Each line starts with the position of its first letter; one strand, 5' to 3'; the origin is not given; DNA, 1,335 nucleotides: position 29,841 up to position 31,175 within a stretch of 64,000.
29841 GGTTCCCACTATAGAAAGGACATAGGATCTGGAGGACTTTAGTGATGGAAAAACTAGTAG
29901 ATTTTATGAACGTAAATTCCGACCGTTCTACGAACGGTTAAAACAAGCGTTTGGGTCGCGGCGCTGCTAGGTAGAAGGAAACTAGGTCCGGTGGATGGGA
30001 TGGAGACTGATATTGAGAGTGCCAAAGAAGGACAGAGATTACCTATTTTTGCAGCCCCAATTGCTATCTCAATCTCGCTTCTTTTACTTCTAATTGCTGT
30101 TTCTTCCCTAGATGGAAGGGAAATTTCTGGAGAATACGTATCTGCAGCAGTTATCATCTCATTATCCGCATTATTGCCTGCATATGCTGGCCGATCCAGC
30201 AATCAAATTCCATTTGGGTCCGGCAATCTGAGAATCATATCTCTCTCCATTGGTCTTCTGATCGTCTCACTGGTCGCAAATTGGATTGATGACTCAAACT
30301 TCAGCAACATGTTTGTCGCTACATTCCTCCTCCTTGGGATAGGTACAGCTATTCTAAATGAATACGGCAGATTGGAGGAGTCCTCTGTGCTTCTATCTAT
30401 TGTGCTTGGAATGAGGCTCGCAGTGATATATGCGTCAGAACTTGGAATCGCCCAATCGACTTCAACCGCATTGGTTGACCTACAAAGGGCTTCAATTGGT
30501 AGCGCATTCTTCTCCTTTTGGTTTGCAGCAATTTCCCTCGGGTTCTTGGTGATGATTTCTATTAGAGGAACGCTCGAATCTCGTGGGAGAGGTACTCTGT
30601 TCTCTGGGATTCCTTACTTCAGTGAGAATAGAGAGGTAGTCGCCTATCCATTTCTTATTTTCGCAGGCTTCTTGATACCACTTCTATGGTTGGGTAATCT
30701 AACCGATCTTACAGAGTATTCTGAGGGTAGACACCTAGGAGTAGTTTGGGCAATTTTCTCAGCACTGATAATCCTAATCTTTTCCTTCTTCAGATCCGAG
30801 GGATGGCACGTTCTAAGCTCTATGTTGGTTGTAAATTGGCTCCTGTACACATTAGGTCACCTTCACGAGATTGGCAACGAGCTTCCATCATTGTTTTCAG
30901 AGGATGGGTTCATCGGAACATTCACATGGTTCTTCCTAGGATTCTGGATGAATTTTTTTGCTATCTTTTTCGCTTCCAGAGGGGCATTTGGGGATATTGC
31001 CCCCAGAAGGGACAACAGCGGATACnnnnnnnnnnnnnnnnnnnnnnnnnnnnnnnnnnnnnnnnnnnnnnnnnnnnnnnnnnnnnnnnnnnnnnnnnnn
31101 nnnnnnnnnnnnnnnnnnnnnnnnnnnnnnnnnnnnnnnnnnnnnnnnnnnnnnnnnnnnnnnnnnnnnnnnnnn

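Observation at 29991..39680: AglB/STT3 oligosaccharyltransferase embedded in a 3229-aa, roughly 24-TM adhesin-like giant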

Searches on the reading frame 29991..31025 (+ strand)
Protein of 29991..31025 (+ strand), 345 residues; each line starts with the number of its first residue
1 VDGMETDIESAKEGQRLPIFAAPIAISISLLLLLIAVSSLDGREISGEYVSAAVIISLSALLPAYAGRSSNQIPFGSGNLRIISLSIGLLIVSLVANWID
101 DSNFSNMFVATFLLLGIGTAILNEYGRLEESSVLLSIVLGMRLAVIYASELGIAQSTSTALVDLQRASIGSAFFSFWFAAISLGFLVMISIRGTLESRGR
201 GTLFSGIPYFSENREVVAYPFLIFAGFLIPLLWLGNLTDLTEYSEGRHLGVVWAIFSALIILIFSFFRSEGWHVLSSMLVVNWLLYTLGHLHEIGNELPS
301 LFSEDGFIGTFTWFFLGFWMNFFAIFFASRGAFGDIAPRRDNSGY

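Call 32: predict_structure(alignment_id=A1)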
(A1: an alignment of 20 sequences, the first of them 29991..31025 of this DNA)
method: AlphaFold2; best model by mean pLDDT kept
length: 345 residues; sequences in the alignment: 20
mean_pLDDT: 85.5   pTM: 0.83
mean pLDDT of the five models: 85.5, 84.0, 83.7, 82.2, 80.7
residues with pLDDT >= 90: 168; 70-90: 144; 50-70: 18; < 50: 15
segments of 3 or more residues with pLDDT < 50: 1-15
pLDDT, mean of each block of 10 residues (from residue 1): 42 55 94 93 85 92 92 88 93 90 85 94 91 95 91 66 86 95 93 79 81 87 95 86 82 94 90 90 92 81 83 93 90 72 69
secondary structure, 60 per line:
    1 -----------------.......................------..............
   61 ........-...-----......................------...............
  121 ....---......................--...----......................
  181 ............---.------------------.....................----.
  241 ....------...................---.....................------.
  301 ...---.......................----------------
elements in order: H18-40 H47-68 H78-99 H106-124 H128-149 H159-191 H215-235 H240-244 H251-269 H273-293 H300-303 H307-329

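Call 33: search_protein_representatives(alignment_id=A1)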
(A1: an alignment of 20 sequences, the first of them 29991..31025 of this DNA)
Query: 20 sequences, 344 profile positions. Proteins with E-value up to 0.001 (for the whole library): 56; up to 1e-10: 36; up to 1e-30: 20. The best 56 are listed.
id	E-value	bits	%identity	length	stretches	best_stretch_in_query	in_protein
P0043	3.0e-123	427.8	-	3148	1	1-344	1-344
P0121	2.3e-117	408.4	-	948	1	1-344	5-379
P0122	2.3e-114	398.5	-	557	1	1-344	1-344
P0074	4.6e-114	397.6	-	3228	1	1-344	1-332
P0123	4.8e-107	374.5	-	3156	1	16-344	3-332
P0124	3.7e-79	282.8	-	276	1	1-266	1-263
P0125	1.3e-68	248.1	-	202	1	192-342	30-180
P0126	2.2e-67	244.1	-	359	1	1-344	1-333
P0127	7.8e-66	239.0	-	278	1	1-247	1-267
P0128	1.5e-60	221.6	-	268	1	1-237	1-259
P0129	8.4e-54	199.4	-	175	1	70-239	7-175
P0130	1.2e-42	162.7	-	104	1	218-314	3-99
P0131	2.4e-39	151.9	-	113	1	261-344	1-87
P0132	1.6e-38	149.2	-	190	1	1-178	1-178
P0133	3.4e-35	138.2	-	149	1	71-215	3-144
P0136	1.3e-33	133.0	-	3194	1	1-342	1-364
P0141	5.6e-28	114.5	-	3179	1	1-322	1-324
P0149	4.7e-20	88.4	-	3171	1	28-334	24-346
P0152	2.8e-14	69.5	-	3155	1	29-329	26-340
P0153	1.2e-12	64.1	-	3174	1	45-333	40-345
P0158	3.9e-09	52.5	-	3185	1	22-338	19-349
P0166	3.2e-06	42.9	-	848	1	25-333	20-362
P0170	6.2e-05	38.7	-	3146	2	155-338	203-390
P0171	6.9e-05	38.6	-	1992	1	245-330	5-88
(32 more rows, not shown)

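Call 36: fold_search(model_id=the predicted structure, library=pdb)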
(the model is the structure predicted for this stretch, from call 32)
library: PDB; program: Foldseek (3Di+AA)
matches with E <= 10: 73; with E <= 0.001: 0
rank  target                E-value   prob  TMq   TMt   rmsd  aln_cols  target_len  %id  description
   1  8p6a                  1.2e+00  0.09  0.16  0.14  15.8       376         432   13  cryo-EM structure of human SLC15A4 in outward-open state (released 2023-06-07)
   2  5iuy_C                1.2e+00  0.06  0.12  0.10  35.0       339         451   11  Structural insights of the outer-membrane channel OprN (released 2016-07-06)
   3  8fbi                  1.4e+00  0.15  0.17  0.21  20.3       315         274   11  Improving the secretion of designed protein assemblies through negative design of cryptic transmembrane domains (released 2023-03-22)
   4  8dl6_A                1.6e+00  0.11  0.20  0.17  15.3       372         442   13  Cryo-EM structure of human ferroportin/slc40 bound to Ca2+ in nanodisc (released 2023-01-25)
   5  9fot_A                1.9e+00  0.06  0.14  0.12  22.4       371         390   12  Human monocarboxylate transporter 8 bound to Silychristin (released 2025-05-21)
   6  5azp_A                1.9e+00  0.05  0.12  0.10  34.3       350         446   10  Crystal structure of a membrane protein from Pseudomonas aeruginosa (released 2016-06-08)
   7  9ngj_A                2.0e+00  0.08  0.16  0.11  20.4       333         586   13  CryoEM structure of human ABCD3 bound to Phytanoyl-CoA (released 2025-12-17)
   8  7zda_C                2.0e+00  0.08  0.15  0.10  20.6       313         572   11  IF(apo/asym) conformation of CydDC in ADP+Pi(CydC)/ATP(CydD) bound state (Dataset-2) (released 2023-04-19)
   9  7b9f_D                2.4e+00  0.06  0.17  0.13  23.8       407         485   14  Structure of the mycobacterial ESX-5 Type VII Secretion System hexameric pore complex (released 2021-07-07)
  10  9ngm_A                2.8e+00  0.07  0.17  0.11  23.8       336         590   14  CryoEM structure of human ABCD3 (released 2025-12-17)
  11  5mkk_B                3.4e+00  0.05  0.15  0.11  23.3       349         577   10  Crystal structure of the heterodimeric ABC transporter TmrAB, a homolog of the antigen translocation complex TAP (released 2017-01-18)
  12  7zdb_C                3.7e+00  0.06  0.15  0.11  20.5       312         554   13  IF(heme/bound) conformation of CydDC in ADP+Pi(CydC)/ATP(CydD) bound state (Dataset-2) (released 2023-04-19)
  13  8bzy_A                3.7e+00  0.03  0.13  0.11  17.8       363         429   11  Structure of SLC40/ferroportin in complex with vamifeport and synthetic nanobody Sy3 in occluded conformation (released 2023-03-22)
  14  6raf_B                4.0e+00  0.06  0.15  0.11  18.6       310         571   10  Heterodimeric ABC exporter TmrAB in inward-facing narrow conformation under turnover conditions (released 2019-07-31)
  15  9ll0                  4.2e+00  0.07  0.20  0.18  17.6       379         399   15  Cryo-EM structure of G6PT1 in complex with Glucose-6-phosphate (released 2025-12-31)
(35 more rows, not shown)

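Call 41: list_cluster_members(proteins=[P0136, P0141, P0149, P0152, P0153, P0158, P0170, P0166, P0171, P0126])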
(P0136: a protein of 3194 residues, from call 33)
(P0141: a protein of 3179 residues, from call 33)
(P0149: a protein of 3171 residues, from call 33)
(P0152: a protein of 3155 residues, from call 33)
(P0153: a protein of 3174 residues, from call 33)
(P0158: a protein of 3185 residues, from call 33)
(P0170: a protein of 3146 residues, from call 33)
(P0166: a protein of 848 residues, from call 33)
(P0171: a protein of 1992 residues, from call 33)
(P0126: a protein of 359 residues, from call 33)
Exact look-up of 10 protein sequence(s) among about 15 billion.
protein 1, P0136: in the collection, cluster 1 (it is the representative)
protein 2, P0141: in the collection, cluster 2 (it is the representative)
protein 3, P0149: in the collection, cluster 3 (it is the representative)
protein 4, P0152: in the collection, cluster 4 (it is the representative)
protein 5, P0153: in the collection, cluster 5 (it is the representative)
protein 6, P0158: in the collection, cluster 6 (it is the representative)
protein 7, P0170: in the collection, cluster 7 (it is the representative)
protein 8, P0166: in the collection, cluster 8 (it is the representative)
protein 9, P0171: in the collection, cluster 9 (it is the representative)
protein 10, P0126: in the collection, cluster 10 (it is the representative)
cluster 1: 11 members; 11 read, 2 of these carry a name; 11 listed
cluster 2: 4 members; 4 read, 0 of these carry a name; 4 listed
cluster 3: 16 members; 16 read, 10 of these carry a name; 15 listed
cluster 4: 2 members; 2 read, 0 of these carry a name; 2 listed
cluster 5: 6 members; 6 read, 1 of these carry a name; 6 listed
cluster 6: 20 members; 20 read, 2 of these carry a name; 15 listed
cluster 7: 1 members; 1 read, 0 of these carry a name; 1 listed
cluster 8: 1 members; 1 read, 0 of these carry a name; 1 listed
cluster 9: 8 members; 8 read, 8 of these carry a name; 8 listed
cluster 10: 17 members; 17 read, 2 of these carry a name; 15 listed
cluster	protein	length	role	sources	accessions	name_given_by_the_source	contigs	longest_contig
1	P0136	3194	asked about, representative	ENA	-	-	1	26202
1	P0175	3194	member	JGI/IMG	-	asparagine N-glycosylation enzyme membrane subunit Stt3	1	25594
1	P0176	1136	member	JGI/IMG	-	hypothetical protein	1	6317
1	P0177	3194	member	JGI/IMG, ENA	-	-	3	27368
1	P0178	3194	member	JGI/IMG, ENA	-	-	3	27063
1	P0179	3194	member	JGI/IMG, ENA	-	-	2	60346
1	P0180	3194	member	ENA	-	-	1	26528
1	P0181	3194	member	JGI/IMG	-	-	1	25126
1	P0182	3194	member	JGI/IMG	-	-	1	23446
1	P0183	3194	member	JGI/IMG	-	-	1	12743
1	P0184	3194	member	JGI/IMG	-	-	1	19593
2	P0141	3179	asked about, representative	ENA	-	-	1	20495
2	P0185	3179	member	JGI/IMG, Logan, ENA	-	-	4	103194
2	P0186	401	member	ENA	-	-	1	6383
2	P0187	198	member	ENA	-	-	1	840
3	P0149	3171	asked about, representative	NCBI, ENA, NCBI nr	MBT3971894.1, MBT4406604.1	MAG: hypothetical protein HOE92_06725 [Euryarchaeota archaeon] | hypothetical protein [Euryarchaeota archaeon]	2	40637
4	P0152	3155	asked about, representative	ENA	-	-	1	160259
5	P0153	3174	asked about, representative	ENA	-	-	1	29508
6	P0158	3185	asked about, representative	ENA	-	-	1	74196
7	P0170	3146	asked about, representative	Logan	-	-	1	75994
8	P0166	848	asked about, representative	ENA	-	-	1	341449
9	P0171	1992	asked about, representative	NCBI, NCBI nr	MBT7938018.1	MAG: hypothetical protein HN696_02525, partial [Euryarchaeota archaeon] | hypothetical protein [Euryarchaeota archaeon]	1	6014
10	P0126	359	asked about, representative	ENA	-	-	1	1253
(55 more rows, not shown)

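Call 42: find_encoding_contigs(protein=P0166, flank=10000, max_places=3)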
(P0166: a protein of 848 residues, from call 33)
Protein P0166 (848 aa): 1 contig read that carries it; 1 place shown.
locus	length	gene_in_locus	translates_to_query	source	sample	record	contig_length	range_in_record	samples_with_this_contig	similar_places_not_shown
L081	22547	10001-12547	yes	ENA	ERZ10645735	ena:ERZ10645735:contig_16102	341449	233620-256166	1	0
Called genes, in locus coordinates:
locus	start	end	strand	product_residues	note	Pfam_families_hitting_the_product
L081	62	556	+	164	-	-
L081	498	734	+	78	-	-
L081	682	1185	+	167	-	-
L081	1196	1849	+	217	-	-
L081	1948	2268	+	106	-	-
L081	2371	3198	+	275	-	-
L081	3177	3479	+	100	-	-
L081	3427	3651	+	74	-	PF02412:TSP_3 (weak)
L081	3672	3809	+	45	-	-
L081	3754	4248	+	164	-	-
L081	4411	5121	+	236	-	-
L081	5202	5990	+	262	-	PF00801:PKD, PF18911:PKD_4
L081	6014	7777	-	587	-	PF07705:CARDB (weak)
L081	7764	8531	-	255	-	PF01864:CarS-like, PF01148:CTP_transf_1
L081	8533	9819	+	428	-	PF02844:GARS_N, PF01071:GARS_A, PF02222:ATP-grasp, PF02655:ATP-grasp_3 (weak), PF08442:ATP-grasp_2 (weak), PF02843:GARS_C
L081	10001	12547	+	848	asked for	PF02516:STT3, PF13231:PMT_2 (weak)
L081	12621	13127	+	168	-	-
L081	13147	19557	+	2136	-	PF13620:CarboxypepD_reg (weak)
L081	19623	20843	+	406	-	PF00082:Peptidase_S8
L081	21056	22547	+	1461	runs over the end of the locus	PF13229:Beta_helix (weak), PF17957:Big_7 (weak)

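Call 56: find_encoding_contigs(protein=P0170, flank=7000, max_places=2)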
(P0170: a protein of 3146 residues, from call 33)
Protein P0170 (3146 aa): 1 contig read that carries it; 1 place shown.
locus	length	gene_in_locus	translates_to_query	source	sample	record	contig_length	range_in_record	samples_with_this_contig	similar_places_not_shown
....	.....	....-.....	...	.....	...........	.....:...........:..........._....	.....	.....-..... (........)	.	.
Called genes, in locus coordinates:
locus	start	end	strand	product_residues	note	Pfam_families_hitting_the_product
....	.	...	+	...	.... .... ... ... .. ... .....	-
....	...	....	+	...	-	-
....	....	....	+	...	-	-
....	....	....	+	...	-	-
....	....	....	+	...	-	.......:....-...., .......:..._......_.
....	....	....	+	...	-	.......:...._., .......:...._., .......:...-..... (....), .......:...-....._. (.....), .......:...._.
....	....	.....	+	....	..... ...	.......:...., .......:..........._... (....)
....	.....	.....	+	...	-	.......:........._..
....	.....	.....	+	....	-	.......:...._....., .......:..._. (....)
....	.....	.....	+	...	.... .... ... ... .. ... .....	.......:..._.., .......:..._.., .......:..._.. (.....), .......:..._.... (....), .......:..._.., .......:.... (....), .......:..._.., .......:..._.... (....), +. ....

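Call 57: find_encoding_contigs(protein=P0152, flank=7000, max_places=2)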
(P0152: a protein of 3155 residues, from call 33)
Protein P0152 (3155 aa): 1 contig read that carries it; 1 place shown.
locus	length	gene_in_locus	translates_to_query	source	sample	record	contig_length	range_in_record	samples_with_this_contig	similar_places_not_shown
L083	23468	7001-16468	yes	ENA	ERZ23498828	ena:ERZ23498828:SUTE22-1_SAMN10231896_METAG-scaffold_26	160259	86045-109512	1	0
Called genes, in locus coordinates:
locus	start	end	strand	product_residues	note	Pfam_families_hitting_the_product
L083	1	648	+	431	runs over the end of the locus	PF01966:HD, PF19276:HD_assoc_2 (weak)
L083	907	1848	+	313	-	-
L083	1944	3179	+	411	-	-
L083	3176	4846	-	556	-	-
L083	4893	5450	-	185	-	PF01864:CarS-like, PF01148:CTP_transf_1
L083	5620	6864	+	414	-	PF02844:GARS_N, PF01071:GARS_A, PF02655:ATP-grasp_3, PF02786:CPSase_L_D2 (weak), PF08442:ATP-grasp_2 (weak), PF02222:ATP-grasp, PF02843:GARS_C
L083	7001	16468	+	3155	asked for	PF02516:STT3, PF13620:CarboxypepD_reg (faint), PF22904:NOMO1-like_2nd (faint), PF17210:SdrD_B (faint), PF17802:SpaA (faint)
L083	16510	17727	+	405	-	PF00082:Peptidase_S8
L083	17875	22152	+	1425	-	PF13229:Beta_helix, PF17957:Big_7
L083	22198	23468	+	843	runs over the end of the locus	PF13191:AAA_16, PF13176:TPR_7 (faint), PF13401:AAA_22 (weak), PF07721:TPR_4 (faint), PF14938:SNAP (faint), PF00515:TPR_1 (faint), PF13424:TPR_12, PF13424:TPR_12 (weak), +2 more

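Call 68: search_protein_families(library=pfam, alignment_id=A1, max_evalue=5)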
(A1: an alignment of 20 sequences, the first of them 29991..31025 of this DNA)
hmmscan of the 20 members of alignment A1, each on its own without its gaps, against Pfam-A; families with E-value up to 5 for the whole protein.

A. member 1, window:29991-31025:+ (345 aa): 1 family
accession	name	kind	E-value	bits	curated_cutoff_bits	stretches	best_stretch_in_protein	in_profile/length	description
PF20040.4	DUF6442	-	0.17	12.6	25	1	244-286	24-66/102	Family of unknown function (DUF6442)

B. families by the number of members that match (of 20 scanned): 8 families
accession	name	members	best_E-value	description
PF20040.4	DUF6442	2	0.029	Family of unknown function (DUF6442)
PF19992.4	DUF6427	1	0.003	Family of unknown function (DUF6427)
PF04583.17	Baculo_p74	1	0.055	Baculoviridae p74 conserved region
PF03988.17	DUF347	1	0.059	Repeat of Unknown Function (DUF347)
PF07408.16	DUF1507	1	0.29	Protein of unknown function (DUF1507)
PF09990.14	DUF2231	1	0.78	Predicted membrane protein (DUF2231)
PF05987.18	DUF898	1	1.1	Bacterial protein of unknown function (DUF898)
PF11833.13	CPP1-like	1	4.8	Protein CHAPERONE-LIKE PROTEIN OF POR1-like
